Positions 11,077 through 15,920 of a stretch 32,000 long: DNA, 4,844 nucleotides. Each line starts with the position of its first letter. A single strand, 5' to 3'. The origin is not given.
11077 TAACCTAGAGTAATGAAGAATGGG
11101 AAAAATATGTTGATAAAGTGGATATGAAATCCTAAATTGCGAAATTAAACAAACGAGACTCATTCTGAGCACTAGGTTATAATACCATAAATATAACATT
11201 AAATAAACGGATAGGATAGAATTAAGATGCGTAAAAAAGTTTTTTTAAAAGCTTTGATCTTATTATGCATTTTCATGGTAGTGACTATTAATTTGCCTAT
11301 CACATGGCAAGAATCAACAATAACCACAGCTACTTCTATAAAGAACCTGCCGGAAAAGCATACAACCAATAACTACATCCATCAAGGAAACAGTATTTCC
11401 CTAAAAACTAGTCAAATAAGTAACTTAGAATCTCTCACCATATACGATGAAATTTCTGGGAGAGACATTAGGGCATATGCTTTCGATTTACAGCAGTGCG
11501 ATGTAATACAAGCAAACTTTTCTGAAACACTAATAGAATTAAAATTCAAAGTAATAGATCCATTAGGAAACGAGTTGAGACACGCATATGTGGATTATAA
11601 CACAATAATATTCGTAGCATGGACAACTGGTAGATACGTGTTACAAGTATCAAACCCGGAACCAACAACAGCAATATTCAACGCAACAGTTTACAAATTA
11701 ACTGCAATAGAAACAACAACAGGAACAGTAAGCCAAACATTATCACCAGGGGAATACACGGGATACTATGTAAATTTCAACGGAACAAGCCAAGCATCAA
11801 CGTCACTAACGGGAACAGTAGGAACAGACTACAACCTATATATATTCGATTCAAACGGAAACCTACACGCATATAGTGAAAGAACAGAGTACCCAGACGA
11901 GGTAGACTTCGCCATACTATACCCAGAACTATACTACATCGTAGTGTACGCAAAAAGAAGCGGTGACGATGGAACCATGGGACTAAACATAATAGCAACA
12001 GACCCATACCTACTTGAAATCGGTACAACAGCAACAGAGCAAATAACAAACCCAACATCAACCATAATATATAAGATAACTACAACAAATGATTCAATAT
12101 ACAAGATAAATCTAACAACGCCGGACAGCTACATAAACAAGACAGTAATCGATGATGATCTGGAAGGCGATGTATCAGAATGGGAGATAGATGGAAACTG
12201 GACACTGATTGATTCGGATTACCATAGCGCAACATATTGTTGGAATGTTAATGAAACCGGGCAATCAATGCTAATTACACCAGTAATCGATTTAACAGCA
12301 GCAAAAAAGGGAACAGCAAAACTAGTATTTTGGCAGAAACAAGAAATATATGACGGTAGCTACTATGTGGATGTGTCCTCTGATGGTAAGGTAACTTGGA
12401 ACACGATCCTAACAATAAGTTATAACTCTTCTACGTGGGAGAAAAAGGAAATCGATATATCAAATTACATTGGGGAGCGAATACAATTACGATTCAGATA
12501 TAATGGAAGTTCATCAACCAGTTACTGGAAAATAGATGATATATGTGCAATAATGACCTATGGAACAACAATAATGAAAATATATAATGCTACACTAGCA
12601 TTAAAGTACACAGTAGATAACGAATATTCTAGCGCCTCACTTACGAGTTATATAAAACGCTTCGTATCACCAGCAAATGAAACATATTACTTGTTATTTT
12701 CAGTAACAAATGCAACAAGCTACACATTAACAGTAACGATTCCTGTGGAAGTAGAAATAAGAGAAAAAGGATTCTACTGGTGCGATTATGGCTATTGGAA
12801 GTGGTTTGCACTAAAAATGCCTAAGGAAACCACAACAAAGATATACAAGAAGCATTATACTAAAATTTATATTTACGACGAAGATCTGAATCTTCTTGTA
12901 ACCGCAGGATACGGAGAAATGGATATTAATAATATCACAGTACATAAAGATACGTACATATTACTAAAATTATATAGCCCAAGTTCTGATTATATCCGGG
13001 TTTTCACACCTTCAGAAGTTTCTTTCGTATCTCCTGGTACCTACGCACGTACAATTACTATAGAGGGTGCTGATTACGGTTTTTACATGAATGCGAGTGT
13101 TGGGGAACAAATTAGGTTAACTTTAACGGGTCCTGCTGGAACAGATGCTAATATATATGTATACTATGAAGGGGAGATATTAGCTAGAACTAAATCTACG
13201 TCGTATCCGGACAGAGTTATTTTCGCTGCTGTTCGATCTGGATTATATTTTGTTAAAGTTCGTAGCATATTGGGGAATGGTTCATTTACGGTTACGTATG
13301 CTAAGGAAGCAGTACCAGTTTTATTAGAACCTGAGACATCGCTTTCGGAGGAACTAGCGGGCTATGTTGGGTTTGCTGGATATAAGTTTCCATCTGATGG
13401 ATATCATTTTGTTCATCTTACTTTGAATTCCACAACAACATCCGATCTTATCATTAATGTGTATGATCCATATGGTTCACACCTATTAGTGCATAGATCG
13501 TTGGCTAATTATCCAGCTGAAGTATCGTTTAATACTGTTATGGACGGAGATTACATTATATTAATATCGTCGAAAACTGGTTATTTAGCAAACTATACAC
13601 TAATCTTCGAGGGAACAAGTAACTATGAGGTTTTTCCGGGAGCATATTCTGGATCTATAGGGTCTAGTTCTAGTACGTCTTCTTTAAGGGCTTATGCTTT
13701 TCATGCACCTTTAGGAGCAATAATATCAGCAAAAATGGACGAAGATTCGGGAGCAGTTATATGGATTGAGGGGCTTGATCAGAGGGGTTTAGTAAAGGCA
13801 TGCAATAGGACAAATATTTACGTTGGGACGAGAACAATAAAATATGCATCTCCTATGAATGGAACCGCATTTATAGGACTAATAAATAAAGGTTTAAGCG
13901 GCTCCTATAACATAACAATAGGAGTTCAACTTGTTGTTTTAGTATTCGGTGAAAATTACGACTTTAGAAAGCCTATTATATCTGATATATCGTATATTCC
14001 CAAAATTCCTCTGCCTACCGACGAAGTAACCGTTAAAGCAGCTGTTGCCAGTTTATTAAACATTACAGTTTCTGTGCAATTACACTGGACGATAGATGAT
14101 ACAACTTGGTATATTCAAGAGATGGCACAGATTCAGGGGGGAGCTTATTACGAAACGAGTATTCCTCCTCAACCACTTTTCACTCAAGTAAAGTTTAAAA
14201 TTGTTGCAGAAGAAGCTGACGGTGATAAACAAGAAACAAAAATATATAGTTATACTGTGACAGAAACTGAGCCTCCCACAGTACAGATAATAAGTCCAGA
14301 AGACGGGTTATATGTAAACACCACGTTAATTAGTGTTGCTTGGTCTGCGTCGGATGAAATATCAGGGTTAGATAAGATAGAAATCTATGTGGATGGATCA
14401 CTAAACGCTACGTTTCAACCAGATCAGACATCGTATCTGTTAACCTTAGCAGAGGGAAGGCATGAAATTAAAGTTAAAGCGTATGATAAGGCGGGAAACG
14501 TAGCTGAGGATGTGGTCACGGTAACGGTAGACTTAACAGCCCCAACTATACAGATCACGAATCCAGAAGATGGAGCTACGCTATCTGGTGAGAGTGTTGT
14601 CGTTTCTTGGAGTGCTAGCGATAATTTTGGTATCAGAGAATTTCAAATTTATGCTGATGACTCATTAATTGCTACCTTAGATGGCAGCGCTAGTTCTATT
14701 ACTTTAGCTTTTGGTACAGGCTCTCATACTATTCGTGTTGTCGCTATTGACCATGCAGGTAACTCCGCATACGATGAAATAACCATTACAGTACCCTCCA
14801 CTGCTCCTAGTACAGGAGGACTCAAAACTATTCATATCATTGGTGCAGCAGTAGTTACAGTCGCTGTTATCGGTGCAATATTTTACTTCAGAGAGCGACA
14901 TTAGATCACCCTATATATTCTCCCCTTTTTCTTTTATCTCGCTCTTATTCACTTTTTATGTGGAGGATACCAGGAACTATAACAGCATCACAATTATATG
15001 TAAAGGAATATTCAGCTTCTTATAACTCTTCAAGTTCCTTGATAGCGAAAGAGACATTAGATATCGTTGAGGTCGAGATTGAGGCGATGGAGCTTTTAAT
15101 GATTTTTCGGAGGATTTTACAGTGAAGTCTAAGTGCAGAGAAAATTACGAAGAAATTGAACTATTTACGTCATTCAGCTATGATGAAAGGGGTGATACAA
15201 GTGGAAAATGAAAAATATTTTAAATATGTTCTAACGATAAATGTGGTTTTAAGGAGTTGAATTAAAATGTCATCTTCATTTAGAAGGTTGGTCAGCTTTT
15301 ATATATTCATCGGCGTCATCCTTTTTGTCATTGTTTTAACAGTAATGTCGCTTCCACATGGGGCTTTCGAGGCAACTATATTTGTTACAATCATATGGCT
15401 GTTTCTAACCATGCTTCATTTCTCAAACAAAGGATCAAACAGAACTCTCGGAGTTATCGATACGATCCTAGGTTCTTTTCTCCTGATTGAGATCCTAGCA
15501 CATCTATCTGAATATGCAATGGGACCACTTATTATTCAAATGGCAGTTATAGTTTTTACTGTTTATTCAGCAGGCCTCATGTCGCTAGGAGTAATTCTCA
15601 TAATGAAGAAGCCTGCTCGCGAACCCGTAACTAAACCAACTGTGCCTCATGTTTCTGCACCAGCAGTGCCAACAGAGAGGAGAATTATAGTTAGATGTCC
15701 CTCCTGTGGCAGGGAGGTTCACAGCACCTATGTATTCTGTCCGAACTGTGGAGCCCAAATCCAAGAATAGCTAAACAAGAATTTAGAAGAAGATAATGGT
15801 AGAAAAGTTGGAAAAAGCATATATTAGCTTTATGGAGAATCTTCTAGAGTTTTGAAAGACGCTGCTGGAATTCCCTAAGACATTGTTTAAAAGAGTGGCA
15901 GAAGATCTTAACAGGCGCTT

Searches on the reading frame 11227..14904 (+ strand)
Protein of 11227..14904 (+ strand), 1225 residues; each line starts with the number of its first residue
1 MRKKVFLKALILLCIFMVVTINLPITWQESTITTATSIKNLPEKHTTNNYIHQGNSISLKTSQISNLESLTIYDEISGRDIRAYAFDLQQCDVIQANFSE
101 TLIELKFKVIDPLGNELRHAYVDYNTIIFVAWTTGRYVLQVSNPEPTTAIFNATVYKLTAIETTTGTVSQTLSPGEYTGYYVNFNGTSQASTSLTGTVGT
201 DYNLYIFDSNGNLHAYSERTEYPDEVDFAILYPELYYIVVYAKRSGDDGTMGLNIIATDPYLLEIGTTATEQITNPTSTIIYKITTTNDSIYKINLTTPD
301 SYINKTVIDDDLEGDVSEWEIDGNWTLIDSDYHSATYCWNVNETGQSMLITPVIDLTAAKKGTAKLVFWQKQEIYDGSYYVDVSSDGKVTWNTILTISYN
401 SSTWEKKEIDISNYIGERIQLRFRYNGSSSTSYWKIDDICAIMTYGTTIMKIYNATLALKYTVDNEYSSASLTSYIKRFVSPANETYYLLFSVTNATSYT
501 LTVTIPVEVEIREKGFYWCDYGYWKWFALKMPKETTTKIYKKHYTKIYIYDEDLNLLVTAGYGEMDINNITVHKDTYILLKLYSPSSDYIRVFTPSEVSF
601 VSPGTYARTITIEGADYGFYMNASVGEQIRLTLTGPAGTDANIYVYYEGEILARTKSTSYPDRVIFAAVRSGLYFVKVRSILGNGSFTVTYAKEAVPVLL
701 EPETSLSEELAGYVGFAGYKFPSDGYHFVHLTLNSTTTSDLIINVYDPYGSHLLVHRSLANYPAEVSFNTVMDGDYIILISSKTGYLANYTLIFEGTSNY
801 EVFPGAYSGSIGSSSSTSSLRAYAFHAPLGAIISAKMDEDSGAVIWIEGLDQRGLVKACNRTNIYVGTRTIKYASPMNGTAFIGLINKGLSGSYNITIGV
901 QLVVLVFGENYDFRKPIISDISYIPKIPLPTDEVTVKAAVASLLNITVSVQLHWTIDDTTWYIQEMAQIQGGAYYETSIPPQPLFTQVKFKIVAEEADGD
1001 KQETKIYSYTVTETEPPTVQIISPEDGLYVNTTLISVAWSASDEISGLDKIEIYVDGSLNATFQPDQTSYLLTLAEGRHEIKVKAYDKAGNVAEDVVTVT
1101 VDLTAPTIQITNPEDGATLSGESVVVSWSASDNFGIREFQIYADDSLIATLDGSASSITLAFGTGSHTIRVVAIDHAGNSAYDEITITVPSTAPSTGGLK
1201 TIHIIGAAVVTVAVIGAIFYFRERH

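Call 8: search_protein_families(library=pfam, proteins=[window:11227-14904:+], max_evalue=0.001)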
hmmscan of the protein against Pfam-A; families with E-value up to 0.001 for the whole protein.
window:11227-14904:+ (1225 aa): 5 families
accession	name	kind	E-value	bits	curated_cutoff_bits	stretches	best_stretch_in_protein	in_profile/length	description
PF17957.7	Big_7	-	2.6e-21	76.5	24.1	2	1106-1171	1-70/70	Bacterial Ig domain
PF09136.16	Glucodextran_B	-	3.5e-10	40.1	27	1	1017-1102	1-82/83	Glucodextranase, domain B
PF06832.18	BiPBP_C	-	3.7e-09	36.8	26.8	0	1013-1096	6-88/90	Penicillin-Binding Protein C-terminus Family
PF19077.6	Big_13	-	1.5e-06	29.1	27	1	1073-1102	71-101/102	Bacterial Ig-like domain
PF02494.22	HYR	-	4.3e-05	24.2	21.7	0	1101-1189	1-81/81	HYR domain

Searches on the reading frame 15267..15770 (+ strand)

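Call 8: search_protein_families(library=pfam, proteins=[window:15267-15770:+], max_evalue=0.001)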
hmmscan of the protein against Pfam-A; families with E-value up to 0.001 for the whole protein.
window:15267-15770:+ (167 aa): 7 families
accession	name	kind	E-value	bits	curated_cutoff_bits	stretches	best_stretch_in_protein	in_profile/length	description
PF24463.1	DUF7577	-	8.4e-08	32.1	28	1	142-165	3-26/27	Domain of unknown function (DUF7577)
PF13240.11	Zn_Ribbon_1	-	5.7e-06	26.4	25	1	144-164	2-22/23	zinc-ribbon domain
PF12773.13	DZR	-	3.6e-05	24.3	27.3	1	144-163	1-20/45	Double zinc ribbon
PF24460.1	DUF7575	-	4.5e-05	23.2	28.5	1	142-164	4-26/28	Domain of unknown function (DUF7575)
PF13248.11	Zn_ribbon_3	-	5.7e-05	22.9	27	1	142-164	3-25/26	zinc-ribbon domain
PF17032.10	Zn_ribbon_15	-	0.00014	23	28.9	1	141-162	52-73/73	zinc-ribbon family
PF08209.17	Sgf11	-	0.00065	19.6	26.4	0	141-153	4-16/33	Sgf11 (transcriptional regulation protein)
